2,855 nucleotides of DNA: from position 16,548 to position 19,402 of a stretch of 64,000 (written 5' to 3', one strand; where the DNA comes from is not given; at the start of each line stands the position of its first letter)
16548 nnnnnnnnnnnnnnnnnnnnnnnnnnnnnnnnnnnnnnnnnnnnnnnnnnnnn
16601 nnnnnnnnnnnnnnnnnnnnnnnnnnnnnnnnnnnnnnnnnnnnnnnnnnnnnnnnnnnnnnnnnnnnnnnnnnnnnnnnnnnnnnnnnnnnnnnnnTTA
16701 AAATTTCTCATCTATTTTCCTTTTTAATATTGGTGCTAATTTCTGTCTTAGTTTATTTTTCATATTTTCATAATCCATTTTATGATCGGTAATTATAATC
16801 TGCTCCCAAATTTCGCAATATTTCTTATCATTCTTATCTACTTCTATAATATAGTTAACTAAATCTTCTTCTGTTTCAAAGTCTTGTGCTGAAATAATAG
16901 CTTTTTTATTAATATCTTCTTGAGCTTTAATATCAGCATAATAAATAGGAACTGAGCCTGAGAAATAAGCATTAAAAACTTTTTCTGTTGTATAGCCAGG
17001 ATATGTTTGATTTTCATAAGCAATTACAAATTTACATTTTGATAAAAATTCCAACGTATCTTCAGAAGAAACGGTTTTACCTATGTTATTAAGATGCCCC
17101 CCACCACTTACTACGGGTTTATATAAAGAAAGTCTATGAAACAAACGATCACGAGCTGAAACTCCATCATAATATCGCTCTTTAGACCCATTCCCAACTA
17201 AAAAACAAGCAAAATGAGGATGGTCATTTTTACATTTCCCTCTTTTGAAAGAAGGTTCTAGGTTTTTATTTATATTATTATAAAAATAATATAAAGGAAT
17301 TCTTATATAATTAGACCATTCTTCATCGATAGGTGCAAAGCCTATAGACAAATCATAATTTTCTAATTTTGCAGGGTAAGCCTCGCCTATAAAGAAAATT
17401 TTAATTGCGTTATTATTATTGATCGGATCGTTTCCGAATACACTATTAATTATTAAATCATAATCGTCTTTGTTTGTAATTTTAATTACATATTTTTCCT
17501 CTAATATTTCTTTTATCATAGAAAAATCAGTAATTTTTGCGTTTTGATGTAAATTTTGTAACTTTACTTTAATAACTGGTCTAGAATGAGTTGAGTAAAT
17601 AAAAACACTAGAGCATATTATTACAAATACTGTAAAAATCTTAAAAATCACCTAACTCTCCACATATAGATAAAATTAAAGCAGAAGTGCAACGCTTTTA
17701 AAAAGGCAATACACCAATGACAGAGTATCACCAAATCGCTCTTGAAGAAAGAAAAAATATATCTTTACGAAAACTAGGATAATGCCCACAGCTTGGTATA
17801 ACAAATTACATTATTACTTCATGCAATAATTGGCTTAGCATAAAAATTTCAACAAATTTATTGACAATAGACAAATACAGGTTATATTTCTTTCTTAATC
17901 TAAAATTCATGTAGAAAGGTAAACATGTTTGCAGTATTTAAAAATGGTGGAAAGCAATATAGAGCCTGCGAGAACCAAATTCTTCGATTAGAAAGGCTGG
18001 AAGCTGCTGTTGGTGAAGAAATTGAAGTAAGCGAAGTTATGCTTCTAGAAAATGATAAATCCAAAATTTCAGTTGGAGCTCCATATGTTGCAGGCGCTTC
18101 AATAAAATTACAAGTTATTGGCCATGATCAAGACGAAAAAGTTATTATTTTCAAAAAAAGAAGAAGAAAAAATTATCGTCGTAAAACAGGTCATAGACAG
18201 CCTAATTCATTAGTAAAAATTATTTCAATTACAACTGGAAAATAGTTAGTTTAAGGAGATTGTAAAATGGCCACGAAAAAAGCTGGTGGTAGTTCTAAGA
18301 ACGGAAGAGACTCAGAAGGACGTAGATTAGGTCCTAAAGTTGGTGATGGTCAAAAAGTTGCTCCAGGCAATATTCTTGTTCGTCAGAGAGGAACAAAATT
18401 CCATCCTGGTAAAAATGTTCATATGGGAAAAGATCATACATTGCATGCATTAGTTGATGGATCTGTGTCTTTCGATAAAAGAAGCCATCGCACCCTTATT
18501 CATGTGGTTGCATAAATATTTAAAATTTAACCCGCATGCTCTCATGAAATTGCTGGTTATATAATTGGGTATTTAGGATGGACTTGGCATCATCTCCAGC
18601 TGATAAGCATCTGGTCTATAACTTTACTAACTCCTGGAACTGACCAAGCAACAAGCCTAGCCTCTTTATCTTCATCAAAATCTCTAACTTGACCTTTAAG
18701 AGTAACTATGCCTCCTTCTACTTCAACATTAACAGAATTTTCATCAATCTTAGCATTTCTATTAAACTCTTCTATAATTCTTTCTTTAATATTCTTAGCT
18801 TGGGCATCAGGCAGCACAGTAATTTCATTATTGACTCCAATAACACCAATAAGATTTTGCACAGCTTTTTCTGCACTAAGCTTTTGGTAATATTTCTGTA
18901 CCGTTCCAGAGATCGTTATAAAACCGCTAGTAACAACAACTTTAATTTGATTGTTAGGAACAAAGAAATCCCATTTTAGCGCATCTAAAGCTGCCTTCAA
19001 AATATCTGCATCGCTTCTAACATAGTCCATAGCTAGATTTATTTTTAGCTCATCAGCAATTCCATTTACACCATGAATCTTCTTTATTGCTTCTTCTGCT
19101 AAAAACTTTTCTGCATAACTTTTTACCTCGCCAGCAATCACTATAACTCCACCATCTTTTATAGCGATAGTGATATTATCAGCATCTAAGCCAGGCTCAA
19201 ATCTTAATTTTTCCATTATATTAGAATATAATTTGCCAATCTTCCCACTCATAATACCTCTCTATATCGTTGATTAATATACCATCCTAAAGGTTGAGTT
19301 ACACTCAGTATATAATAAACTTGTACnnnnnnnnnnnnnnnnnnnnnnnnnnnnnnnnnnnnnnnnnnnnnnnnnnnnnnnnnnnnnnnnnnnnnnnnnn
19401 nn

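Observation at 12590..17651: Fucosyltransferase-centred glycan island (GT11 + GT10 + duplicated GT2 + unknown transferase) in a Rickettsiales-type genome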

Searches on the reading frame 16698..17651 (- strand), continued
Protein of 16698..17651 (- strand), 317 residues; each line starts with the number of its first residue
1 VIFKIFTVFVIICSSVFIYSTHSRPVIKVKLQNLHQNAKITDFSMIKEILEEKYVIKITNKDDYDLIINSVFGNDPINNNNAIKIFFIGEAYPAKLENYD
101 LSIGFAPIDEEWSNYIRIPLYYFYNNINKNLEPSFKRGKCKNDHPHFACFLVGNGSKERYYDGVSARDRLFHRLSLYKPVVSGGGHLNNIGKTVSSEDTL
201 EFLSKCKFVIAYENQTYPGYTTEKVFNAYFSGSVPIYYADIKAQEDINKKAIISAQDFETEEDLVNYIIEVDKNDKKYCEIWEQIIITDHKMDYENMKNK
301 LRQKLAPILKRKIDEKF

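Call 55: search_protein_families(library=pfam, proteins=[L007:8109-9773:+, L007:7176-8060:+, L007:9776-10681:-], max_evalue=1)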
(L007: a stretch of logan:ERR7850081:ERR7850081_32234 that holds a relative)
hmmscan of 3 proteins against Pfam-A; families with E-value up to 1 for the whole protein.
L007:8109-9773:+ (554 aa): 1 family
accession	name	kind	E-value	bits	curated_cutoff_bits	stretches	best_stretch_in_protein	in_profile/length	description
PF01531.22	Glyco_transf_11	-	5.4e-18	65.7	23.9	1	42-312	7-285/298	Glycosyl transferase family 11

L007:7176-8060:+ (294 aa): 1 family
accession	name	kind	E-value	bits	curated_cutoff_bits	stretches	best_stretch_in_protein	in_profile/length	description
PF05050.19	Methyltransf_21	-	2.3e-06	28.3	22.7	1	169-212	114-156/173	Methyltransferase FkbM domain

L007:9776-10681:- (301 aa): 2 families
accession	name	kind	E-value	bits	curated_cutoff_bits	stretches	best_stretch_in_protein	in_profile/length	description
PF00483.29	NTP_transferase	-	1.8e-31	110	21.2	1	6-255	3-240/245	Nucleotidyl transferase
PF12804.13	NTP_transf_3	-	0.043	14.4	27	1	6-62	2-50/160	MobA-like NTP transferase domain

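Call 79: find_encoding_contigs(protein=P0005, flank=10000, max_places=2)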
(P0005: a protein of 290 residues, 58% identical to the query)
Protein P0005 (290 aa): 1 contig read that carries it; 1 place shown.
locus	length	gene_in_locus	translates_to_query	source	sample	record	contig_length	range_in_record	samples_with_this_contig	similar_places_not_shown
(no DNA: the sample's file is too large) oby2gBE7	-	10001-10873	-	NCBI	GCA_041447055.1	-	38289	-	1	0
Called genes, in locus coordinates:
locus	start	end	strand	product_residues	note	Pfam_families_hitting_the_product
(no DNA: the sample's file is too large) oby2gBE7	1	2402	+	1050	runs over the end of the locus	PF00133:tRNA-synt_1, PF09334:tRNA-synt_1g (weak), PF08264:Anticodon_1, PF19302:DUF5915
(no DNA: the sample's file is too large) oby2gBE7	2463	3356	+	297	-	PF16881:LIAS_N (faint), PF04055:Radical_SAM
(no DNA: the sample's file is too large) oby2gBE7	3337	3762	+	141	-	PF10604:Polyketide_cyc2 (weak), PF03364:Polyketide_cyc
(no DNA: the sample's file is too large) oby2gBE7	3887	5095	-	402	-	PF13524:Glyco_trans_1_2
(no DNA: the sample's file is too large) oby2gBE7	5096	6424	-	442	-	PF05686:Glyco_transf_90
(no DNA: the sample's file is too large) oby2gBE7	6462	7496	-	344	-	PF11735:CAP59_mtransfer (weak)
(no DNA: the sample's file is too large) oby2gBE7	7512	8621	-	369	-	PF13524:Glyco_trans_1_2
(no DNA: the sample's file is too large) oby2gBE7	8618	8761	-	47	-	-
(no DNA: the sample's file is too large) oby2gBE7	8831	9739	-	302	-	PF01755:Glyco_transf_25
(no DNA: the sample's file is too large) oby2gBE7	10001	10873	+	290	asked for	PF18025:FucT_N, PF00852:Glyco_transf_10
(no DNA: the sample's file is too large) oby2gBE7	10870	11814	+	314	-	PF05637:Glyco_transf_34 (weak)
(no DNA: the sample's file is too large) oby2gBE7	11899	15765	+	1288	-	PF13857:Ank_5 (faint), PF13637:Ank_4 (faint), PF00023:Ank (faint), PF13606:Ank_3 (faint), PF12796:Ank_2 (weak)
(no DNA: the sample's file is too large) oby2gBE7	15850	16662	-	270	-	PF17930:LpxI_N, PF06230:LpxI_C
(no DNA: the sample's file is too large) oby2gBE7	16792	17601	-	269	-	PF00132:Hexapep (weak), PF25084:LbH_EIF2B (faint), PF25087:GMPPB_C (faint), PF00132:Hexapep (weak), PF13720:Acetyltransf_11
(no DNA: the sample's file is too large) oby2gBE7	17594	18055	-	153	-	PF22817:ApeP-like, PF07977:FabA, PF22818:ApeI-like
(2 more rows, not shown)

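Call 80: find_encoding_contigs(protein=P0003, flank=10000, max_places=2)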
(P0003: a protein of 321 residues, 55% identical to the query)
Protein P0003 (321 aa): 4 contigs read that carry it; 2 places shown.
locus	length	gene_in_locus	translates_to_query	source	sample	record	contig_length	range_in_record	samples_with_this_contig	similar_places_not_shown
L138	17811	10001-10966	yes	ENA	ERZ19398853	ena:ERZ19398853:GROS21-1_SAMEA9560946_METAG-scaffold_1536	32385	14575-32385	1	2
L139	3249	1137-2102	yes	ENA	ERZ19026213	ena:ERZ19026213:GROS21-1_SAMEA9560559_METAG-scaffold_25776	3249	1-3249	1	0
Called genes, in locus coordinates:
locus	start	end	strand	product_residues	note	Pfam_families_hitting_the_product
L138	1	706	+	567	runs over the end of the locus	-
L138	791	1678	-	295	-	PF00009:GTP_EFTU, PF00350:Dynamin_N (faint), PF01926:MMR_HSR1, PF02421:FeoB_N, PF02492:cobW (faint), PF04548:AIG1 (weak), PF10662:PduV-EutP, PF07650:KH_2, +1 more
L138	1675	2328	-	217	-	PF14622:Ribonucleas_3_3, PF00636:Ribonuclease_3, PF00035:dsrm, PF14709:DND1_DSRM (weak)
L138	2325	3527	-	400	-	PF07219:HemY_N, PF07719:TPR_2 (faint), PF13181:TPR_8 (faint), PF13428:TPR_14 (faint), PF21033:RMD1-3 (faint), PF13431:TPR_17 (faint), PF14559:TPR_19 (weak)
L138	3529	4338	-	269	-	-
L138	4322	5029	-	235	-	PF02602:HEM4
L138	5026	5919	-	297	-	PF01379:Porphobil_deam, PF03900:Porphobil_deamC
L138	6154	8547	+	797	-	PF02190:LON_substr_bdg, PF07724:AAA_2 (faint), PF08298:AAA_PrkA (faint), PF05496:RuvB_N (faint), PF00004:AAA, PF07728:AAA_5, PF22667:Lon_lid, PF05362:Lon_C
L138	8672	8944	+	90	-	PF00216:Bac_DNA_binding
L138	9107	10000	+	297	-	PF01755:Glyco_transf_25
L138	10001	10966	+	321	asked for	PF18025:FucT_N, PF00852:Glyco_transf_10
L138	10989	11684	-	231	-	PF13578:Methyltransf_24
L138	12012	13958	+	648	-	PF01531:Glyco_transf_11, PF09612:HtrL_YibB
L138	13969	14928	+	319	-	-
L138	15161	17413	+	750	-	PF02861:Clp_N, PF05621:TniB (weak), PF00004:AAA, PF17871:AAA_lid_9, PF00004:AAA, PF07724:AAA_2, PF07728:AAA_5, PF10431:ClpB_D2-small, +10 more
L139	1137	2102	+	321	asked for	PF18025:FucT_N, PF00852:Glyco_transf_10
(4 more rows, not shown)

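Call 83: search_protein_families(library=ncbifam, proteins=[L007:9776-10681:-, L003:6558-7457:+, L003:7486-8493:+, L138:9107-10000:+], max_evalue=0.00001)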
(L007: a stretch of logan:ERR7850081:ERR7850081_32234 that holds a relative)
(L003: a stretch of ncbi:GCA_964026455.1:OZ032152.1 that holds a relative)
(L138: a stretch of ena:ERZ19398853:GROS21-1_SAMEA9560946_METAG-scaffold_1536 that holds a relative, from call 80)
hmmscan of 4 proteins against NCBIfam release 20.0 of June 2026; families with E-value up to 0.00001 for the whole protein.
L007:9776-10681:- (301 aa): 7 families
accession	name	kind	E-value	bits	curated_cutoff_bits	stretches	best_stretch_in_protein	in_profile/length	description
TIGR01479.1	GMP_PMI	equivalog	1.9e-43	148.9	372.95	1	5-215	3-215/467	mannose-1-phosphate guanylyltransferase/mannose-6-phosphate isomerase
NF012004.0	PRK15460.1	equivalog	2.6e-23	82.5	859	1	5-236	8-243/478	mannose-1-phosphate guanyltransferase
TIGR03992.1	Arch_glmU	subfamily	2.4e-10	39.8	292.1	1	3-246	1-216/393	bifunctional sugar-1-phosphate nucleotidylyltransferase/acetyltransferase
TIGR02091.1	glgC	equivalog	2.4e-09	36.7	424.9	1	6-280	4-277/364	glucose-1-phosphate adenylyltransferase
TIGR01208.1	rmlA_long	equivalog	8.1e-09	34.8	320.25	1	6-251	3-228/353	glucose-1-phosphate thymidylyltransferase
NF002023.0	PRK00844.1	subfamily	4e-08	32.5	458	0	90-207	101-212/408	glucose-1-phosphate adenylyltransferase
NF041173.1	Sug_nt_acttase_Thmprot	equivalog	1.4e-06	27.6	600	1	3-191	1-167/405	bifunctional sugar-1-phosphate nucleotidylyltransferase/acetyltransferase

L003:6558-7457:+ (299 aa): 21 families
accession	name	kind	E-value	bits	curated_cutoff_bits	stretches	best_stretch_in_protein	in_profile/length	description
TIGR01207.1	rmlA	equivalog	3.6e-129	429.9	360.65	1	2-286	1-284/286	glucose-1-phosphate thymidylyltransferase RfbA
NF012024.0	PRK15480.1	equivalog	1.7e-113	378.6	588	1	2-285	5-287/292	glucose-1-phosphate thymidylyltransferase RfbA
TIGR01208.1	rmlA_long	equivalog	3.5e-54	184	320.25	1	2-240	1-236/353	glucose-1-phosphate thymidylyltransferase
TIGR03992.1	Arch_glmU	subfamily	9.5e-41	140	292.1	1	1-238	1-227/393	bifunctional sugar-1-phosphate nucleotidylyltransferase/acetyltransferase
NF041313.1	UDPGP_AglF_Halo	equivalog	2.1e-29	102.6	400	1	1-209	1-206/234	UTP--glucose-1-phosphate uridylyltransferase AglF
TIGR01099.1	galU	equivalog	4.7e-27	95.2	326.8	2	73-214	94-243/261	UTP--glucose-1-phosphate uridylyltransferase GalU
NF041173.1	Sug_nt_acttase_Thmprot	equivalog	5.5e-27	94.7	600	1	1-242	1-231/405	bifunctional sugar-1-phosphate nucleotidylyltransferase/acetyltransferase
NF052502.1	man1P_GTase_Rv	exception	6.8e-20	71.2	440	1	3-236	3-228/352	mannose-1-phosphate guanylyltransferase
NF045761.1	NAMPUrTaseMurU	equivalog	2.5e-17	63.5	250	1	1-234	1-223/226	N-acetylmuramate alpha-1-phosphate uridylyltransferase MurU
NF003670.0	PRK05293.1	equivalog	5.7e-14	51.8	470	1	3-235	7-255/382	glucose-1-phosphate adenylyltransferase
TIGR02091.1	glgC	equivalog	1.1e-12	47.7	424.9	1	3-246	3-265/364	glucose-1-phosphate adenylyltransferase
NF009928.0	PRK13389.1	equivalog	1.8e-12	47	548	1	2-57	10-65/302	UTP--glucose-1-phosphate uridylyltransferase GalU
NF049965.1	GlMnHpPGnyltfHddC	equivalog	3.2e-11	43.3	300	1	1-185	1-175/221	D-glycero-D-manno-heptose 1-phosphate guanosyltransferase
NF007516.0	PRK10122.1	equivalog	6.3e-11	41.9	534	1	2-55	5-58/297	UTP--glucose-1-phosphate uridylyltransferase GalF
NF041135.1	IPPtranDIPPsyn_Thcocales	equivalog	6.8e-11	41.8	580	1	1-239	1-218/419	bifunctional L-myo-inositol-1-phosphate cytidylyltransferase/CDP-L-myo-inositol myo-inositolphosphotransferase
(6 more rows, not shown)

L003:7486-8493:+ (335 aa): 25 families
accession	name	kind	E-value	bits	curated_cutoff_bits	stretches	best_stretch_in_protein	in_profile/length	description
TIGR01181.1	dTDP_gluc_dehyt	equivalog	6e-131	436.3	365.1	1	5-330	2-314/321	dTDP-glucose 4,6-dehydratase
NF007490.0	PRK10084.1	subfamily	3.2e-115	385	649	1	5-329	3-336/361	dTDP-glucose 4,6-dehydratase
NF007582.0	PRK10217.1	equivalog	3.4e-111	371.8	698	1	3-329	2-333/355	dTDP-glucose 4,6-dehydratase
TIGR04180.1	EDH_00030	hypoth_equivalog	1.2e-47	162.4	475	1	5-270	1-258/297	NAD-dependent 4,6-dehydratase LegB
TIGR01179.1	galE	equivalog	7.6e-32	110.4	262.3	1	5-269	2-276/332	UDP-glucose 4-epimerase GalE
TIGR02622.1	CDP_4_6_dhtase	equivalog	4.5e-30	105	278.45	1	2-333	4-336/352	CDP-glucose 4,6-dehydratase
TIGR01472.1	gmd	equivalog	5.9e-24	84.9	415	1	3-261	1-261/342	GDP-mannose 4,6-dehydratase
TIGR02197.1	heptose_epim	equivalog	1.5e-21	76.9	274.6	1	5-286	1-268/316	ADP-glyceromanno-heptose 6-epimerase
NF011728.1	PRK15181.1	equivalog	3.6e-21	75.6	760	1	3-331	16-341/348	Vi polysaccharide biosynthesis UDP-N-acetylglucosaminuronic acid C-4 epimerase TviC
NF007956.0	PRK10675.1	subfamily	3.4e-19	69.2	394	1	5-167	3-158/338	UDP-glucose 4-epimerase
NF043036.1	ErythonDh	equivalog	3e-14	52.9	325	1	5-173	3-164/321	D-erythronate dehydrogenase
NF008872.0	PRK11908.1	equivalog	3.9e-14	52.4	294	1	3-329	2-337/349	bifunctional UDP-4-keto-pentose/UDP-xylose synthase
TIGR03466.1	HpnA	hypoth_equivalog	7e-14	51.4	367.65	1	5-255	3-234/327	hopanoid-associated sugar epimerase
TIGR01214.1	rmlD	equivalog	4.3e-13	49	224.05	1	5-214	2-175/285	dTDP-4-dehydrorhamnose reductase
TIGR03589.1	PseB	equivalog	6.4e-11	41.8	407.75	1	2-116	4-114/324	UDP-N-acetylglucosamine 4,6-dehydratase (inverting)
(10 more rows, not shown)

L138:9107-10000:+ (297 aa): 0 families

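Call 90: find_encoding_contigs(protein=P0022, flank=10000, max_places=1)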
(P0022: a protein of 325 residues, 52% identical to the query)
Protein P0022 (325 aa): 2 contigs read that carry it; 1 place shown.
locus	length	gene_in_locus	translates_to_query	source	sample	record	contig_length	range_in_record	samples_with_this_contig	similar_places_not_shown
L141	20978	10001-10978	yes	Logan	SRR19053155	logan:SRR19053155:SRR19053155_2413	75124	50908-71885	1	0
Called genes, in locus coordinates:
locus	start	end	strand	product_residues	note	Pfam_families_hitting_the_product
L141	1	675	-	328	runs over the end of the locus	PF00696:AA_kinase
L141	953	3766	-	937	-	PF00270:DEAD, PF04851:ResIII, PF00271:Helicase_C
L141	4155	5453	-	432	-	PF05686:Glyco_transf_90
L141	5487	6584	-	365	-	PF01547:SBP_bac_1, PF13531:SBP_bac_11 (faint), PF13416:SBP_bac_8, PF13343:SBP_bac_6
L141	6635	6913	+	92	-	PF02325:CCB3_YggT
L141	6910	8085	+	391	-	PF12501:DUF3708 (weak), PF00528:BPD_transp_1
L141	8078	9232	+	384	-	PF11812:DUF3333 (weak), PF00528:BPD_transp_1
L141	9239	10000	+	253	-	PF00005:ABC_tran, PF02463:SMC_N, PF13304:AAA_21 (weak)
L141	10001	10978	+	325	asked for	PF18025:FucT_N, PF00852:Glyco_transf_10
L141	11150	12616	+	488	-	PF01575:MaoC_dehydratas, PF13452:FAS1_DH_region (faint), PF01515:PTA_PTB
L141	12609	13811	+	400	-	PF00871:Acetate_kinase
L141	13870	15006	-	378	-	PF12679:ABC2_membrane_2, PF12698:ABC2_membrane_3, PF01061:ABC2_membrane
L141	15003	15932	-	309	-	PF00005:ABC_tran, PF13304:AAA_21 (weak)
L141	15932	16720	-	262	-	PF25876:HH_MFP_RND (weak)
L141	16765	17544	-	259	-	PF05036:SPOR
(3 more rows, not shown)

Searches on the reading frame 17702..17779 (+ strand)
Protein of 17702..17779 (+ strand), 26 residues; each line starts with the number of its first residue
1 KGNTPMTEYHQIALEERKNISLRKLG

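Call 55: search_protein_families(library=pfam, proteins=[window:17702-17779:+], max_evalue=1)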
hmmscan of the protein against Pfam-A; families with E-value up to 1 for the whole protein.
seq(26 aa): 0 families

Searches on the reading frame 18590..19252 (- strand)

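Call 14: search_protein_families(library=pfam, proteins=[window:18590-19252:-], max_evalue=0.001)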
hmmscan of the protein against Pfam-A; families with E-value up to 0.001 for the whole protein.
window:18590-19252:- (220 aa): 2 families
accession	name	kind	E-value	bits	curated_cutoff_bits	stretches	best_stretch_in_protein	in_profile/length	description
PF04972.22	BON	-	7.4e-42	141.9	27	3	153-216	3-66/69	BON domain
PF21937.1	Yop-YscD_ppl_2nd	-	2.3e-05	24.4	27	0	108-144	27-64/67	YscD/CdsD-like Bon-like domain 2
